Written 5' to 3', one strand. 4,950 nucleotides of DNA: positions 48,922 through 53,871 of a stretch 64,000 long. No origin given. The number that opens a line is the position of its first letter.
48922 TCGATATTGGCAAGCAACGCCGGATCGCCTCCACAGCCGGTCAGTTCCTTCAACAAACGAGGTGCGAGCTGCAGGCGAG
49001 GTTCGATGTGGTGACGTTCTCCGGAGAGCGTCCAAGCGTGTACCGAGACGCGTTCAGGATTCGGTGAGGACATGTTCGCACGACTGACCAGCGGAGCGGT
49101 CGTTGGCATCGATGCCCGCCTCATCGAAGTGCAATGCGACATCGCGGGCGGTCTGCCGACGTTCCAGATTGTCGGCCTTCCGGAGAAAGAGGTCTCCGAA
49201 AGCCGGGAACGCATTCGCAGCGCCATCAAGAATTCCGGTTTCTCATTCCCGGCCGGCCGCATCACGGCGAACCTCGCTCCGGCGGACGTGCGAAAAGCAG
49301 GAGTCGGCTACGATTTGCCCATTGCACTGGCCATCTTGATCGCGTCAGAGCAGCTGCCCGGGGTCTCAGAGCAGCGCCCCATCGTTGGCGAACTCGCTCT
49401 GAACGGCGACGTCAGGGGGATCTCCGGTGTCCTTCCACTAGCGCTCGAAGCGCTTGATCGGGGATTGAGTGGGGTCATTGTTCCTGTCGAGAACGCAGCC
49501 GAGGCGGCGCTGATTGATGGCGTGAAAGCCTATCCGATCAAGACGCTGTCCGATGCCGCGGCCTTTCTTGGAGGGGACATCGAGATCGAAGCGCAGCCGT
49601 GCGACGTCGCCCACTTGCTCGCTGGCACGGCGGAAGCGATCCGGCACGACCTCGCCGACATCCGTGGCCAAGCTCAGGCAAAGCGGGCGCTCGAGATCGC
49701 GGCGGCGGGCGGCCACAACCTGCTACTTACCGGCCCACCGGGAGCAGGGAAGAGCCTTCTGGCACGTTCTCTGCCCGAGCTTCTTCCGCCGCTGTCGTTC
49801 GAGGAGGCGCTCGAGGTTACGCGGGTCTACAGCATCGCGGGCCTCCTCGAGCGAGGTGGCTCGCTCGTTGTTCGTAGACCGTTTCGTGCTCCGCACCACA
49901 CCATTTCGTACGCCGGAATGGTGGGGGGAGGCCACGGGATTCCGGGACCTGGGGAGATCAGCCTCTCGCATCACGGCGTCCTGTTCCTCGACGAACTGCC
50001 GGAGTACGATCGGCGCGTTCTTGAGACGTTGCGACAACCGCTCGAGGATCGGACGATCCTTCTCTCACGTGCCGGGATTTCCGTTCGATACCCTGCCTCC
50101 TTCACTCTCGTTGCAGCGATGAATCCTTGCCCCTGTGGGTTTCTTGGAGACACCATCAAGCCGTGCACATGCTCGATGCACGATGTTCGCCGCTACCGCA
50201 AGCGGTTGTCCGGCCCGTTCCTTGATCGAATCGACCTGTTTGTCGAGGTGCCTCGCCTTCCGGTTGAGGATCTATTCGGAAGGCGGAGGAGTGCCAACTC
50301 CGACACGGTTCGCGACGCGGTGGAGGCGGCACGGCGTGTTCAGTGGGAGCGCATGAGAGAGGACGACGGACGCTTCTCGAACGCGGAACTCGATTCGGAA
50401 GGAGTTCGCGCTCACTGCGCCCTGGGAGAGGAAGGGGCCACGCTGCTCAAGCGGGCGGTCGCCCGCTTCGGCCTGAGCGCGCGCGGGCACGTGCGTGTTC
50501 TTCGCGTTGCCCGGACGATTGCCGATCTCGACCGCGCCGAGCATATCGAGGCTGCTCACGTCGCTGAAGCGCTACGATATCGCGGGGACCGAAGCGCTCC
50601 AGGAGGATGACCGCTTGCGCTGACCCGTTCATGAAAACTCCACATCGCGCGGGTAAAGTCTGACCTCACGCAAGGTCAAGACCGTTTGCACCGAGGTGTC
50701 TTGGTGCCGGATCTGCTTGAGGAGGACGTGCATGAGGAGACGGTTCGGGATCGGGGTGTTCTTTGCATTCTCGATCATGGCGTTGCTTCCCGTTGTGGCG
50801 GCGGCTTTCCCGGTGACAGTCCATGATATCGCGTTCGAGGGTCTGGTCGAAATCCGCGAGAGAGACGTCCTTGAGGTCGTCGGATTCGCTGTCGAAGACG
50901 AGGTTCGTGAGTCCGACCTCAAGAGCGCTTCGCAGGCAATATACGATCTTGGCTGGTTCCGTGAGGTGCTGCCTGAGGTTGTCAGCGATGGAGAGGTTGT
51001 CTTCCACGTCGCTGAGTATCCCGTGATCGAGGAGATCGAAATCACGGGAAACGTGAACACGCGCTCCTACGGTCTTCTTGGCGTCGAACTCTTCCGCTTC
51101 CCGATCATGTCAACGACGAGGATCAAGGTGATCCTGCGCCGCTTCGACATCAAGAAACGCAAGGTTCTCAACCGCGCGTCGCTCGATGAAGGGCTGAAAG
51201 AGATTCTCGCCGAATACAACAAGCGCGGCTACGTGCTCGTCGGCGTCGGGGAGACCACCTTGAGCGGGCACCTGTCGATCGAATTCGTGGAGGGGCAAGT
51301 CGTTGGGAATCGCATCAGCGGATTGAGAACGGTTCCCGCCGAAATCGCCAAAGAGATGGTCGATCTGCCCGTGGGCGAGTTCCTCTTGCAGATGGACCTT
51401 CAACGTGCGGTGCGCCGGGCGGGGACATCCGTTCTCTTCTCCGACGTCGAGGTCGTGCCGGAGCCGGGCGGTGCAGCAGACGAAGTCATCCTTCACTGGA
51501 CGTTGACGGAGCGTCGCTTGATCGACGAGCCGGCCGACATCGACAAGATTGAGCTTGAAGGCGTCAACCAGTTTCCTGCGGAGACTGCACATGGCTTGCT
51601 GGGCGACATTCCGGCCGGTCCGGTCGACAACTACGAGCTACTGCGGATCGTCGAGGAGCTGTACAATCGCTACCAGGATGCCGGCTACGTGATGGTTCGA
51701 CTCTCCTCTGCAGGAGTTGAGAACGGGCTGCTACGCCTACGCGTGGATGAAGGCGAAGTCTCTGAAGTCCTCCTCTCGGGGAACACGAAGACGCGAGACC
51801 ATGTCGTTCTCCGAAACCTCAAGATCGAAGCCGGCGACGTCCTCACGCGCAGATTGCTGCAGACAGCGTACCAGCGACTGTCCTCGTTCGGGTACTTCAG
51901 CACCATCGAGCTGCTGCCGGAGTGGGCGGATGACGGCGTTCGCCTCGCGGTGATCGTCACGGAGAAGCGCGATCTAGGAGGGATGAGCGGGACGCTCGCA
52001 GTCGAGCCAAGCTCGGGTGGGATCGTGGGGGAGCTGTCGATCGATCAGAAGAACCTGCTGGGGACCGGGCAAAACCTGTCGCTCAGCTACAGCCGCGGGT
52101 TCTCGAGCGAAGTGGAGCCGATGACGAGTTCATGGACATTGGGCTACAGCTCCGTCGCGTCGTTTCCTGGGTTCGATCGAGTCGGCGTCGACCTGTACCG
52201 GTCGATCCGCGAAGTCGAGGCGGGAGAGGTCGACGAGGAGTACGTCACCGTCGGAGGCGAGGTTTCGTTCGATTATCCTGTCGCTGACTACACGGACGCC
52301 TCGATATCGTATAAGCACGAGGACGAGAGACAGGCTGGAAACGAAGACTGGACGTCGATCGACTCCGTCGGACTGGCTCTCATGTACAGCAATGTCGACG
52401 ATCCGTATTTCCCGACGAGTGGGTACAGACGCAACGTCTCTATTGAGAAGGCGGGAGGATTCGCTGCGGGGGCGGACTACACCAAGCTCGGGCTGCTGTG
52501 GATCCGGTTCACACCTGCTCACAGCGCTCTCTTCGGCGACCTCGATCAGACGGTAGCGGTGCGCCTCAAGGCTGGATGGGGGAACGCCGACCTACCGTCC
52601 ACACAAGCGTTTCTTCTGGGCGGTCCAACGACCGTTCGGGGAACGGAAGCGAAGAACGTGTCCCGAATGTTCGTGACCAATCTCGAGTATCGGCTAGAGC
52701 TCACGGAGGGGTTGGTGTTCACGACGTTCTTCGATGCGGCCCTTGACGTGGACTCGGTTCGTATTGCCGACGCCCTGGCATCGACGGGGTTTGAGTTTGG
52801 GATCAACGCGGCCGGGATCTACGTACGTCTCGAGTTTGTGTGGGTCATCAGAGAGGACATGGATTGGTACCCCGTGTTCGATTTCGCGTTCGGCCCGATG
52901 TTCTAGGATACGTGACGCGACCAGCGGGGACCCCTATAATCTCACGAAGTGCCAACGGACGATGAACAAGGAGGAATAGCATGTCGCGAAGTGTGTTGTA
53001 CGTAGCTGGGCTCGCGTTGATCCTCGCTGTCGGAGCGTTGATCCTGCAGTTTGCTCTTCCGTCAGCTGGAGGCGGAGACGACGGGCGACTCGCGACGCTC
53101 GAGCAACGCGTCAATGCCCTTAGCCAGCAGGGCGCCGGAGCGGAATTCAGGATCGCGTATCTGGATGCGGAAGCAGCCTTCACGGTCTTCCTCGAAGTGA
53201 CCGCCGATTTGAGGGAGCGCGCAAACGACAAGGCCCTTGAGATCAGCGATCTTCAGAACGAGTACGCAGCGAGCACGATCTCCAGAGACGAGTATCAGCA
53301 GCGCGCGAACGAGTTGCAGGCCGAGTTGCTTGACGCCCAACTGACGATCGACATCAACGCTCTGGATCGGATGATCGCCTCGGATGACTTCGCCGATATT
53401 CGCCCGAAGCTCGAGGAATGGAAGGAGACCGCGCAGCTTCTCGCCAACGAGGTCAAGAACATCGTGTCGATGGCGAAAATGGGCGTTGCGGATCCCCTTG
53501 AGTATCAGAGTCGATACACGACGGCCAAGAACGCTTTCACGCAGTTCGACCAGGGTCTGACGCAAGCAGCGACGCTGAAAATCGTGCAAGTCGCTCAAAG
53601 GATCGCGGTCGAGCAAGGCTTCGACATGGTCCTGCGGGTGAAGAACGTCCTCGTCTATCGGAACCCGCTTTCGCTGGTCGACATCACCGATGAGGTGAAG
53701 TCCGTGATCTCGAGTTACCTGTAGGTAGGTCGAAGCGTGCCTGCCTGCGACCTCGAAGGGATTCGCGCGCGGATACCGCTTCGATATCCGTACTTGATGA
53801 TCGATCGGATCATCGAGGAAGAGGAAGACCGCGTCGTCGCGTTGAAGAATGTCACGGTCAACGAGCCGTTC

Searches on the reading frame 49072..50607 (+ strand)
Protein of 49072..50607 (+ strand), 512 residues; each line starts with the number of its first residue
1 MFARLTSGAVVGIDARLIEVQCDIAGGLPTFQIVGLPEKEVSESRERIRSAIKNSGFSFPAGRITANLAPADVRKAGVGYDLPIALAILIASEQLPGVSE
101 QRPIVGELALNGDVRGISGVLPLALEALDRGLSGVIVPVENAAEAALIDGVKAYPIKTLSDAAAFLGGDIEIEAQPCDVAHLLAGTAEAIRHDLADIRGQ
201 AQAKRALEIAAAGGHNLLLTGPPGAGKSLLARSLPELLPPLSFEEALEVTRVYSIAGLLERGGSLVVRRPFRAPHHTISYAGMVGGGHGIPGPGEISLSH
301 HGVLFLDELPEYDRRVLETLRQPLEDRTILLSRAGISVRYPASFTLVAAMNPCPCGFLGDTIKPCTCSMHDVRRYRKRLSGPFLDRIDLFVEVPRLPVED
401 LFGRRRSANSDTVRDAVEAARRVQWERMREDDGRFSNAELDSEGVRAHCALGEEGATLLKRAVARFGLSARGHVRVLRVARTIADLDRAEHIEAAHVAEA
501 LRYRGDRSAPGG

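Call 79: search_protein_families(library=pfam, proteins=[window:49072-50607:+], max_evalue=0.00001)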
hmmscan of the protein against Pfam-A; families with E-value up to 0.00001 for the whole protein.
window:49072-50607:+ (512 aa): 5 families
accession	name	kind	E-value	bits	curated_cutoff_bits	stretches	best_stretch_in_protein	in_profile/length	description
PF01078.27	Mg_chelatase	-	1.4e-90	302.6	20.3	1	193-400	1-206/207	Magnesium chelatase, subunit ChlI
PF13541.12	ChlI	-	4.8e-41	139.9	27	1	20-141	1-121/121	Subunit ChlI of Mg-chelatase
PF13335.12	Mg_chelatase_C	-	8.6e-29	100.4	26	1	409-504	3-94/94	Magnesium chelatase, subunit ChlI C-terminal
PF07728.20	AAA_5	-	2.5e-10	41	22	1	216-354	1-125/139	AAA domain (dynein-related subfamily)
PF00493.29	MCM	-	1.3e-07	31.4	23.3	0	294-353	115-174/224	MCM P-loop domain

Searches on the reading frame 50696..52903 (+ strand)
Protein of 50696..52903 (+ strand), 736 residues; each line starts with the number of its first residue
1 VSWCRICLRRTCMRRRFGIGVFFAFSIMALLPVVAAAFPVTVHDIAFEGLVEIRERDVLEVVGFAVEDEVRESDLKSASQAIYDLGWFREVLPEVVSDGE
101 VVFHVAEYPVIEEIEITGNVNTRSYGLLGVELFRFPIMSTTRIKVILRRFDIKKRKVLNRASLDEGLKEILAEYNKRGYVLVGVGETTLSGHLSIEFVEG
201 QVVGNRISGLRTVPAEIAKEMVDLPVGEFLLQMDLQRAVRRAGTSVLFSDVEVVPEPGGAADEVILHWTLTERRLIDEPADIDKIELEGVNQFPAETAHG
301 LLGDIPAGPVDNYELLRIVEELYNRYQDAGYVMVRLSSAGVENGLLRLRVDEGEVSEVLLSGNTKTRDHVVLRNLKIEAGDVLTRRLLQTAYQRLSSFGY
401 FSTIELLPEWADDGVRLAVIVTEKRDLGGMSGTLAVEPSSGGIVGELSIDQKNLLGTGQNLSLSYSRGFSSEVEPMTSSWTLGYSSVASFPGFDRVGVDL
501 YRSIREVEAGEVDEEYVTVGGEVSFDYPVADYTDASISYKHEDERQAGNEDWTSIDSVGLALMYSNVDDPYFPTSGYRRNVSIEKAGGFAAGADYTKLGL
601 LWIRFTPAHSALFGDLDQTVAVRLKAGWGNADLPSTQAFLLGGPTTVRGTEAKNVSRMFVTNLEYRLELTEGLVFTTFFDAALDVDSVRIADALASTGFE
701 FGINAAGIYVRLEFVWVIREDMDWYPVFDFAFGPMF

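Call 79: search_protein_families(library=pfam, proteins=[window:50696-52903:+], max_evalue=0.00001)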
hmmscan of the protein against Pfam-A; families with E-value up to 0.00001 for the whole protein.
window:50696-52903:+ (736 aa): 3 families
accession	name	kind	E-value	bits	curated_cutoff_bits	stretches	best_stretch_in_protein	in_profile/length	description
PF07244.20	POTRA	-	9.2e-26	90.8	21.3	1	355-424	3-79/79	Surface antigen variable number repeat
PF01103.29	Omp85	-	4.2e-18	66.4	24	1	453-687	1-264/325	Omp85 superfamily domain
PF08479.16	POTRA_2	-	1.2e-12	47.9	24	1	281-353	2-76/76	POTRA domain, ShlB-type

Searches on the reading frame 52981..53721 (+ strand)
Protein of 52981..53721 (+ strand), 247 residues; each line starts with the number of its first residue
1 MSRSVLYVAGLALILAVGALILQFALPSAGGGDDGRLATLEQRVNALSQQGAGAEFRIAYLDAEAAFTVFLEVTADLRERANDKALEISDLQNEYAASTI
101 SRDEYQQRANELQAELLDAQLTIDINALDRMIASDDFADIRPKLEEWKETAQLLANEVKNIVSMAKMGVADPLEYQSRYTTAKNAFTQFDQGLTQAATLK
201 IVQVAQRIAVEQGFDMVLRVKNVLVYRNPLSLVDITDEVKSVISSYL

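Call 79: search_protein_families(library=pfam, proteins=[window:52981-53721:+], max_evalue=0.00001)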
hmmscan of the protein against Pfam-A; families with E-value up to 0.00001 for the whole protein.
window:52981-53721:+ (247 aa): 1 family
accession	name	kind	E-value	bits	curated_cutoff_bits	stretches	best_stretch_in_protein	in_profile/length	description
PF03938.19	OmpH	-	6.4e-07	30.1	32.4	0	174-241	73-139/141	Outer membrane protein (OmpH-like)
